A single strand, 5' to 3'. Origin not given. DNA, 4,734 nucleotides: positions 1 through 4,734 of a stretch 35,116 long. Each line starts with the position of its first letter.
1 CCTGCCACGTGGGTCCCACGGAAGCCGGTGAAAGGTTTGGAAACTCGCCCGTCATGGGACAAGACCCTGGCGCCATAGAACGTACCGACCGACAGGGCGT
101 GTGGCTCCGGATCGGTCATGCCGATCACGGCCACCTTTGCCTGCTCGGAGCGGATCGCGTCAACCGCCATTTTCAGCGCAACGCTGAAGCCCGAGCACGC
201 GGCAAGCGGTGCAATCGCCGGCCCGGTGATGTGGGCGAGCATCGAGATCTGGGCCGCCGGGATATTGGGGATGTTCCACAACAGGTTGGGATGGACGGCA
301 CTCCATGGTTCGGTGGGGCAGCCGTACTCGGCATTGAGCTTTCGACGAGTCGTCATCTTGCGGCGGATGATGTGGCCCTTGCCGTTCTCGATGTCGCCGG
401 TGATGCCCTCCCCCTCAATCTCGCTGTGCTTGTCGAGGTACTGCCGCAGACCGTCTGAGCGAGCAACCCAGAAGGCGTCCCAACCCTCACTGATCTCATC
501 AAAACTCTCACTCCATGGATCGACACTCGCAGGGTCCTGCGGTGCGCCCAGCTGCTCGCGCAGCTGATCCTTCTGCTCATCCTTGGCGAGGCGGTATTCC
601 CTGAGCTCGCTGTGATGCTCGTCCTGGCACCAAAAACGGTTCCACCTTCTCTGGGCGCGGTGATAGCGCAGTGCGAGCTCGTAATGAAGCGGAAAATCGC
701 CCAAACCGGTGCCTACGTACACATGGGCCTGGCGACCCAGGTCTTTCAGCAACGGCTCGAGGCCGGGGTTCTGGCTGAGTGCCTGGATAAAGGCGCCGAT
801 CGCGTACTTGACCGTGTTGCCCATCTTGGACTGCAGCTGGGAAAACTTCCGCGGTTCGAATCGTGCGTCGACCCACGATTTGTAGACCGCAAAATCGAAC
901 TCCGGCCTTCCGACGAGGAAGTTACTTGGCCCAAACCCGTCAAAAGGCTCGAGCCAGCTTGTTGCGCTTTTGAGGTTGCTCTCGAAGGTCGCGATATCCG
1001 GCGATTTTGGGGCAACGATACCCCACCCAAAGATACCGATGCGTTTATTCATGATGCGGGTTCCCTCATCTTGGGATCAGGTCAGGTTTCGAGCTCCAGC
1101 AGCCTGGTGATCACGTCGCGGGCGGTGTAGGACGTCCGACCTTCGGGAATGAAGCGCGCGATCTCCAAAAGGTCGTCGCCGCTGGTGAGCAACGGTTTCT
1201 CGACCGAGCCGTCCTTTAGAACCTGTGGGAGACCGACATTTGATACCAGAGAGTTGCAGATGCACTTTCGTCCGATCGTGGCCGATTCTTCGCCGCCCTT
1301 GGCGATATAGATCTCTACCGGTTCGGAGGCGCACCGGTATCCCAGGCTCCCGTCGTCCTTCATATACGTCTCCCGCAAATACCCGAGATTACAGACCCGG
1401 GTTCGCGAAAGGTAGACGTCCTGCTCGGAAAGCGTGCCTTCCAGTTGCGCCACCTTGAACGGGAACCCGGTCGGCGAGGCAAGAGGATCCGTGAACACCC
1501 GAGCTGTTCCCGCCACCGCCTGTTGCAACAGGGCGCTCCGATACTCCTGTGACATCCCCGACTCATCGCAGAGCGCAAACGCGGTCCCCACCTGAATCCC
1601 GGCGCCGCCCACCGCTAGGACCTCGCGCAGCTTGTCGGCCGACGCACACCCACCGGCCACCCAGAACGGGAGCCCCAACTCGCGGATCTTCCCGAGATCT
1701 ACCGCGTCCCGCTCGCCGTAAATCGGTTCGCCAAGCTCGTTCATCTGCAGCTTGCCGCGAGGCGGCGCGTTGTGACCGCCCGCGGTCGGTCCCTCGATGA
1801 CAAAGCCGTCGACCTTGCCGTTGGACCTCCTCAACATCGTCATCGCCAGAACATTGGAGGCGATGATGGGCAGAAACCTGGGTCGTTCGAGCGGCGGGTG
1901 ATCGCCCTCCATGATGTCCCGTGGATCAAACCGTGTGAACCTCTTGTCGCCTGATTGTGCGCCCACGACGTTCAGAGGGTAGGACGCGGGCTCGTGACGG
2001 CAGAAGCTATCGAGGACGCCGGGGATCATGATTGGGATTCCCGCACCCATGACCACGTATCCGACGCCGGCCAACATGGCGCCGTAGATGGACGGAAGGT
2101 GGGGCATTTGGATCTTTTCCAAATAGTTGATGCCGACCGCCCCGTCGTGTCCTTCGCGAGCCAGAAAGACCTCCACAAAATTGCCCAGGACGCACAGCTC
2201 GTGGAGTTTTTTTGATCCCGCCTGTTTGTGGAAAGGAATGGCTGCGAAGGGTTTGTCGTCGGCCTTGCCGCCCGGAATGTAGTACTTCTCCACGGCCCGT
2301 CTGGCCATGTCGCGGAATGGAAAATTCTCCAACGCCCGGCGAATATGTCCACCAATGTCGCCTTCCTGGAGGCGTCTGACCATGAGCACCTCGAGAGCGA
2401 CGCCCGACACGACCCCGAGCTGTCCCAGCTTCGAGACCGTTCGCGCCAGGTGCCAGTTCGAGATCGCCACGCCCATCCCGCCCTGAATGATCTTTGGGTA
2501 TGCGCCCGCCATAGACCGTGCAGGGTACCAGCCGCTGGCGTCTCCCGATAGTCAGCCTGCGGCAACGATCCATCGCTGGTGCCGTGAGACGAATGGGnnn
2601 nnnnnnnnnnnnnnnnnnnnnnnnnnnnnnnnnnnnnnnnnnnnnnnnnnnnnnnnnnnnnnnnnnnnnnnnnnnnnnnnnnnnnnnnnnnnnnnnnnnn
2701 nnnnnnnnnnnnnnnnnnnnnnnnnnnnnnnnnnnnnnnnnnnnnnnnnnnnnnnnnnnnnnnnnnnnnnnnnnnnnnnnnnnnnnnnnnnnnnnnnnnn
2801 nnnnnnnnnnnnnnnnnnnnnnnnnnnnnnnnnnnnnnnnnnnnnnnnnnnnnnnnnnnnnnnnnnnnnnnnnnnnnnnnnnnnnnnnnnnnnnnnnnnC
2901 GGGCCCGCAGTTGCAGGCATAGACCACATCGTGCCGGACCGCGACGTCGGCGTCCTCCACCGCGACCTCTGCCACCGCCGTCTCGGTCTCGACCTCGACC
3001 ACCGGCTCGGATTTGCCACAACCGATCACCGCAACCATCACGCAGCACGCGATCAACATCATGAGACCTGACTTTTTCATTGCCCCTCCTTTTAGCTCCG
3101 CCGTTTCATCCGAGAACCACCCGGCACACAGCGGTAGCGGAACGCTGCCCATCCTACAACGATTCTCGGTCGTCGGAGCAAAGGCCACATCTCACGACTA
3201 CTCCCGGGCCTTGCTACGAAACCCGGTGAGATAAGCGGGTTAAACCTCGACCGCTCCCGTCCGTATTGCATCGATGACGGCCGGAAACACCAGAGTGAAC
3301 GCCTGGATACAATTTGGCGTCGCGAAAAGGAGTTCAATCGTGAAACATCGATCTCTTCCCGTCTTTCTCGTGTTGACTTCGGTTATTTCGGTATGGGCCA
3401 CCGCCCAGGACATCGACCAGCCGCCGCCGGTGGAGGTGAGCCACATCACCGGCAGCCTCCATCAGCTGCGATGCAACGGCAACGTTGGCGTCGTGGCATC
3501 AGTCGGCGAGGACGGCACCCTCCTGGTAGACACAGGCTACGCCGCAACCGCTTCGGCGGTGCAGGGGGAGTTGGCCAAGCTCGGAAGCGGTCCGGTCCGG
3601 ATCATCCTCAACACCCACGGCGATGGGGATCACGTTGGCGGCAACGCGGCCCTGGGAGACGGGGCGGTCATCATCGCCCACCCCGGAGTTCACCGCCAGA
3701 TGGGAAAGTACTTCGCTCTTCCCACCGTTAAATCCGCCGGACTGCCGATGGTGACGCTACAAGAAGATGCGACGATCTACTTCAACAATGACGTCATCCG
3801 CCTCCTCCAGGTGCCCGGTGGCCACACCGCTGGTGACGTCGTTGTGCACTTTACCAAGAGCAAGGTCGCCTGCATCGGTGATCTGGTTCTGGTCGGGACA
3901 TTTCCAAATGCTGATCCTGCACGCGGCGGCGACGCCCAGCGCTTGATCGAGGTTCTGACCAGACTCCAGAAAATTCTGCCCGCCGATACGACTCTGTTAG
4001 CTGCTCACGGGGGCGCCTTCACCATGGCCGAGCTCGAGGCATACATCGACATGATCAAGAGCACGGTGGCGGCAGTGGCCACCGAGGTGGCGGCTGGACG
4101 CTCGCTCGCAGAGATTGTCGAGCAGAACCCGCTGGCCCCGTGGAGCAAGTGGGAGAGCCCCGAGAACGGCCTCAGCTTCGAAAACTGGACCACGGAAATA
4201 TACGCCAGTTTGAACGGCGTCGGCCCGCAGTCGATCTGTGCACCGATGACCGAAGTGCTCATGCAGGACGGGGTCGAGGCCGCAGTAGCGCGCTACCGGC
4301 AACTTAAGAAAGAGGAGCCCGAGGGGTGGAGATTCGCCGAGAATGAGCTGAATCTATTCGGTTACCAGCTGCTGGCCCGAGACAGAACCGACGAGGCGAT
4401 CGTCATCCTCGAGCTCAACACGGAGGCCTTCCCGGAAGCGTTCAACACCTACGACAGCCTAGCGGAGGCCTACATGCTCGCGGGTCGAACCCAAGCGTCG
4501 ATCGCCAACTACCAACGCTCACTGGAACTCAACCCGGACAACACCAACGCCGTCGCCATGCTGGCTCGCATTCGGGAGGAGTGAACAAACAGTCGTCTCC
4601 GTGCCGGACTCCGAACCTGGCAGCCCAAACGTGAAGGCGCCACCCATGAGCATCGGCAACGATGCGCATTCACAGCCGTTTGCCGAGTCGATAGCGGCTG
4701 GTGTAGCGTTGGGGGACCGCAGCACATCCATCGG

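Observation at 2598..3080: Lipid-anchored, triplicated CxC module resembling the mycobacterial Cu(I) metallothionein MymT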

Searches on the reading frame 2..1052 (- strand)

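Call 102: search_protein_families(library=pfam, proteins=[window:2-1052:-], max_evalue=0.0001)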
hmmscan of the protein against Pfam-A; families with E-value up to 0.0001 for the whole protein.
window:2-1052:- (350 aa): 1 family
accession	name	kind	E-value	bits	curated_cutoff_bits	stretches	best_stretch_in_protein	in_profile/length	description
PF00109.32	ketoacyl-synt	-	5.2e-17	62.7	20.8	1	254-341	143-228/252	Beta-ketoacyl synthase, N-terminal domain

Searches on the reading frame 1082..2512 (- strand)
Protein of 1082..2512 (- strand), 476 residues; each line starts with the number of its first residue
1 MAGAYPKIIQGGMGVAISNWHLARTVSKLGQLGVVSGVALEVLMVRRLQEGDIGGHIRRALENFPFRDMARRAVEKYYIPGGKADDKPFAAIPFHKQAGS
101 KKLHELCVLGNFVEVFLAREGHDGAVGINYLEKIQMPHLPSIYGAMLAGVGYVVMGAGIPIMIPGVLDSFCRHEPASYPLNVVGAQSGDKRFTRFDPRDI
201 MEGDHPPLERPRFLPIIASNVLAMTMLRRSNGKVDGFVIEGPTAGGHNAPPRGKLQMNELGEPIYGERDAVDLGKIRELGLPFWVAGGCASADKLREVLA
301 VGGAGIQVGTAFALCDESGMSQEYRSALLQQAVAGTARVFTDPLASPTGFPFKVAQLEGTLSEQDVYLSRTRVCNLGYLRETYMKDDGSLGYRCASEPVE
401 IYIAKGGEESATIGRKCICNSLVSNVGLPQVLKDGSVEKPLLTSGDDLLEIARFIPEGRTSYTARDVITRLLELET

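Call 3: search_protein_families(library=pfam, proteins=[window:1082-2512:-], max_evalue=1)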
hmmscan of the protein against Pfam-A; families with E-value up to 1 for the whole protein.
window:1082-2512:- (476 aa): 1 family
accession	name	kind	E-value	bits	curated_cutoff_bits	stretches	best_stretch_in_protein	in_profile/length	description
PF03060.21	NMO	-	3.7e-17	63.2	28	2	218-336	143-249/331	Nitronate monooxygenase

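Call 4: search_protein_families(library=ncbifam, proteins=[window:1082-2512:-], max_evalue=1)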
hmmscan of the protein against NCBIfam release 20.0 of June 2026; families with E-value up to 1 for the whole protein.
window:1082-2512:- (476 aa): 2 families
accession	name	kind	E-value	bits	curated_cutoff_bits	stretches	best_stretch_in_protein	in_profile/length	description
TIGR03151.1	enACPred_II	equivalog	1.7e-09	37.4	453.1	2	213-333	112-214/307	enoyl-[acyl-carrier-protein] reductase FabK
TIGR01679.1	bact_FAD_ox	subfamily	0.045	12.6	292.25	1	23-80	154-210/419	FAD-linked oxidoreductase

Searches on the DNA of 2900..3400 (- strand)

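Call 66: search_rna_families(source=window, start=2900, end=3400, threshold=evalue, max_evalue=10)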
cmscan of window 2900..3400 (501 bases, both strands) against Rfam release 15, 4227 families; matches with E-value up to 10: 1.
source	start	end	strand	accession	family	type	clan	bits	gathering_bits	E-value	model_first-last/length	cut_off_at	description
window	3084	3149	-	RF02126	GHRLOS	Gene; lncRNA;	-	10.1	48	6.8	1-70/70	no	Ghrelin opposite strand RNA conserved region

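Call 71: build_rna_model(alignment_id=A10)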
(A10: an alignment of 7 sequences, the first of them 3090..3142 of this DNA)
Model R1 built from alignment A10 (7 sequences, 54 columns); structure: RNAalifold consensus.
model positions 53; base pairs 17; branch points 0; effective number of sequences 7; information 1.026 bits per position. Calibrated on 0.2 Mb of random sequence (short: E-values are rough).
structure used (alignment columns):
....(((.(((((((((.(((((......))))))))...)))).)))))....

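Call 72: search_with_rna_model(model_id=R1, sources=[window, L001, L003, L006, L007, L009, L010, L011, L013, L015, L016, L017, L018, L019, L020, L021, L022, L023, L024, L025, L026, L027, L029, L031, L032, L033, L034, L035, L036, L037, L038, L039, L040, L041, L042, L043, L044, L045, L046, L047, L049, L050, L051, L052, L053, L054, L055, L056, L057, L058, L059, L060], max_evalue=1, make_alignment=true)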
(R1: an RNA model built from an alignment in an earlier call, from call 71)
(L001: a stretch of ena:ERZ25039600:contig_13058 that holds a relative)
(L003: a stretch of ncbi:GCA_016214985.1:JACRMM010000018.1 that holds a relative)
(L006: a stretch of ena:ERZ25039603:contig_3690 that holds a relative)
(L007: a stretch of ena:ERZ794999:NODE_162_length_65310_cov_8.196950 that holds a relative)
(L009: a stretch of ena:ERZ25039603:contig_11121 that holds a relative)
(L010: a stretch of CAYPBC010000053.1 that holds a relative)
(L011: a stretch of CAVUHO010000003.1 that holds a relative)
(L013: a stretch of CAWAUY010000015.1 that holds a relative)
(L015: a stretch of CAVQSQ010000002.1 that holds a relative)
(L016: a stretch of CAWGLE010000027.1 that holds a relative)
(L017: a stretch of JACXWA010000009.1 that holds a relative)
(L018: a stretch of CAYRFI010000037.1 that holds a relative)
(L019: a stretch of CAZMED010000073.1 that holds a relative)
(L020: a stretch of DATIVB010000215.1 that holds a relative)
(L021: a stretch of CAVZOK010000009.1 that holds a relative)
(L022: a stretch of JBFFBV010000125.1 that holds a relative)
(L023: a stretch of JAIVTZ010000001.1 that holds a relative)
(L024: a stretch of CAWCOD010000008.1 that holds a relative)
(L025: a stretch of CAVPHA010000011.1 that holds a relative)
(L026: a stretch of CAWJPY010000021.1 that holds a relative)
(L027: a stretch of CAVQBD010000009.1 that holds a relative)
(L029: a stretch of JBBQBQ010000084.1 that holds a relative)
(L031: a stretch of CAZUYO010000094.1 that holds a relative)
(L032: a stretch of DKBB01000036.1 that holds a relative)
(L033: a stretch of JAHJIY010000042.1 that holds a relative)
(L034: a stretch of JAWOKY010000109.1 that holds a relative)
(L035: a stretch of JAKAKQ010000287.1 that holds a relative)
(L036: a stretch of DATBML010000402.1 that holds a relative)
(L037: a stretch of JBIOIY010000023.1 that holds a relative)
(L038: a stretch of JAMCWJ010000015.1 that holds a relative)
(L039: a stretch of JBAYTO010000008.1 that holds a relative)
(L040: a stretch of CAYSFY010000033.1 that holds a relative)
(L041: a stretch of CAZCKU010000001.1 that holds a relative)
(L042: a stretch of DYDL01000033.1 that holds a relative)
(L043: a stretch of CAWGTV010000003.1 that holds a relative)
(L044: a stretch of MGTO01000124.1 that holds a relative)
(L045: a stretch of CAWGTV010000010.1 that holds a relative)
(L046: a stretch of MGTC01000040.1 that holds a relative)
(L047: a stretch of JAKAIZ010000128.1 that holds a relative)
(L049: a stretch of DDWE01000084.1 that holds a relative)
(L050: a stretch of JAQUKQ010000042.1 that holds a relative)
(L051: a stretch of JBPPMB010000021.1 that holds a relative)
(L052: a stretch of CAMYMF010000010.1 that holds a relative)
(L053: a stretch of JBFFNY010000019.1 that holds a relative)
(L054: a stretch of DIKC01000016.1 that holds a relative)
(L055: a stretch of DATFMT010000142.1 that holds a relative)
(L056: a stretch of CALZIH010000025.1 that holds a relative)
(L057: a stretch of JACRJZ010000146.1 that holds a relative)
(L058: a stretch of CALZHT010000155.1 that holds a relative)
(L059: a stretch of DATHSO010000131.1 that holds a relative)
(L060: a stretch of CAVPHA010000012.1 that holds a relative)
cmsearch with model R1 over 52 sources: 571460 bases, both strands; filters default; matches with E-value up to 1: 12.
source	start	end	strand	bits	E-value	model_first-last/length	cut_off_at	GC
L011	5938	5990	+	70.9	8.1e-13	1-53/53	no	0.77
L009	7938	7990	+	69.4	1.7e-12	1-53/53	no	0.72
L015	5938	5990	+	68.5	2.7e-12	1-53/53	no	0.7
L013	5938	5990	+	64.7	1.9e-11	1-53/53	no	0.72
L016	5938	5990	+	61.2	1.2e-10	1-53/53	no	0.81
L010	1818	1870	+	60.3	1.8e-10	1-53/53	no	0.62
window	3090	3142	-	48.3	8.9e-08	1-53/53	no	0.58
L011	5937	5990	-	21.9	0.07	1-53/53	no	0.78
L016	5942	5984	-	20.6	0.14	6-48/53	no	0.86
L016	4350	4398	-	19.7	0.21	1-53/53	no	0.73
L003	14766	14823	+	19.7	0.22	1-53/53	no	0.79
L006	2056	2087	-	16.9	0.91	1-53/53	no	0.81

Alignment A11: 12 matches aligned to the model, 84 columns, each read 5' to 3' on its own strand. Consensus structure (alignment columns), stored with it:
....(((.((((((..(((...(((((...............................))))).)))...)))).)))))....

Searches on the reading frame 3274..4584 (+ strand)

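Call 3: search_protein_families(library=pfam, proteins=[window:3274-4584:+], max_evalue=1)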
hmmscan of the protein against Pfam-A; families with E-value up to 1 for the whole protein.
window:3274-4584:+ (436 aa): 16 families
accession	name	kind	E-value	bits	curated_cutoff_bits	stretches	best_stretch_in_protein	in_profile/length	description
PF00753.33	Lactamase_B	-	8.4e-18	65.4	22.7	1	67-231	4-184/196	Metallo-beta-lactamase superfamily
PF13428.12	TPR_14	-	1.8e-05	25.4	23.5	1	391-433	2-44/44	Tetratricopeptide repeat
PF07719.23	TPR_2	-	8.4e-05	22.9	27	1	393-423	4-34/34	Tetratricopeptide repeat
PF00515.34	TPR_1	-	9.1e-05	22.6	27.8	1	396-423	7-34/34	Tetratricopeptide repeat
PF12706.13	Lactamase_B_2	-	0.00012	22.1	27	1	83-205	3-144/200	Beta-lactamase superfamily domain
PF13414.12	TPR_11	-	0.00028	21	26.8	1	398-426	2-30/42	TPR repeat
PF13431.12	TPR_17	-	0.0012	19.4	24.4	1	413-434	2-23/34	Tetratricopeptide repeat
PF14559.12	TPR_19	-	0.0013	19.4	25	1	401-433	2-34/68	Tetratricopeptide repeat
PF13181.12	TPR_8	-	0.0023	18.4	25.7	1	392-423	3-34/34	Tetratricopeptide repeat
PF13424.12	TPR_12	-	0.0039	17.8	30.1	1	390-419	3-32/77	Tetratricopeptide repeat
PF13174.12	TPR_6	-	0.042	14.9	26.3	0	396-422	6-32/33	Tetratricopeptide repeat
PF19583.5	ODP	-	0.053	13.8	27.2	1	79-205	11-137/194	ODP family beta lactamase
PF13176.12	TPR_7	-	0.054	14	27.9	1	393-425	2-34/36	Tetratricopeptide repeat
PF24575.1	TPR_Slam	-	0.1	13.5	35.2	0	399-432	54-89/104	Surface lipoprotein assembly modifier, N-terminal TPR repeats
PF13371.12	TPR_9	-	0.25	11.8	35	1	367-433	6-72/73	Tetratricopeptide repeat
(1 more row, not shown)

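Call 4: search_protein_families(library=ncbifam, proteins=[window:3274-4584:+], max_evalue=1)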
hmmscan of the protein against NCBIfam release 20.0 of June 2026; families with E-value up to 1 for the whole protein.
window:3274-4584:+ (436 aa): 38 families (the best 25 are shown)
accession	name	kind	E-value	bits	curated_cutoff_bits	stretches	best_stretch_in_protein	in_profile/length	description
TIGR04559.1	SoxH_rel_PQQ_2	hypoth_equivalog_domain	4.7e-14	52.5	280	1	70-294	31-263/283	quinoprotein relay system zinc metallohydrolase 2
TIGR04558.1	SoxH_rel_PQQ_1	hypoth_equivalog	1.3e-11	44.1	300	1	77-295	40-264/285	quinoprotein relay system zinc metallohydrolase 1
NF012229.1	bla_class_B_core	domain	3.6e-09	36.9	100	1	77-193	21-138/139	metallo-beta-lactamase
TIGR03413.1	GSH_gloB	equivalog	4.6e-09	36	200.8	1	72-274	12-193/248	hydroxyacylglutathione hydrolase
NF033105.1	bla_subclass_B3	equivalog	4.8e-07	29.3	240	1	74-128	26-82/257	subclass B3 metallo-beta-lactamase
NF040468.1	blaECM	exception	5.6e-06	25.8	640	1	46-139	49-143/303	ECM family subclass B3 metallo-beta-lactamase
NF033088.2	bla_subclass_B1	equivalog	1.1e-05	25.1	200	1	77-254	37-209/217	subclass B1 metallo-beta-lactamase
NF047896.1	blaMIM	exception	6.5e-05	22.4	640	1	52-129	52-130/306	MIM family subclass B3 metallo-beta-lactamase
TIGR02917.1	PEP_TPR_lipo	equivalog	8.1e-05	20.7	312.2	1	359-433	571-644/899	XrtA/PEP-CTERM system TPR-repeat protein PrsT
NF000287.1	SMB1_fam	exception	8.2e-05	22.1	400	1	32-128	7-103/280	SMB-1 family subclass B3 metallo-beta-lactamase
NF047893.1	blaSAM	exception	0.00011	21.6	550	1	71-139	64-136/295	SAM family subclass B3 metallo-beta-lactamase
NF040469.1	blaEFM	exception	0.00013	21.2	610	1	47-137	49-140/302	EFM family subclass B3 metallo-beta-lactamase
NF040470.1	blaEAM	exception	0.00014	21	660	1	70-132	80-146/318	EAM family subclass B3 metallo-beta-lactamase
NF012140.0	blaBJP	exception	0.00017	20.5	600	1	73-131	57-119/294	BJP family subclass B3 metallo-beta-lactamase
NF052415.1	T3SS_chap_SctY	equivalog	0.00052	20.5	70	1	359-432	9-85/106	type III secretion apparatus assembly chaperone SctY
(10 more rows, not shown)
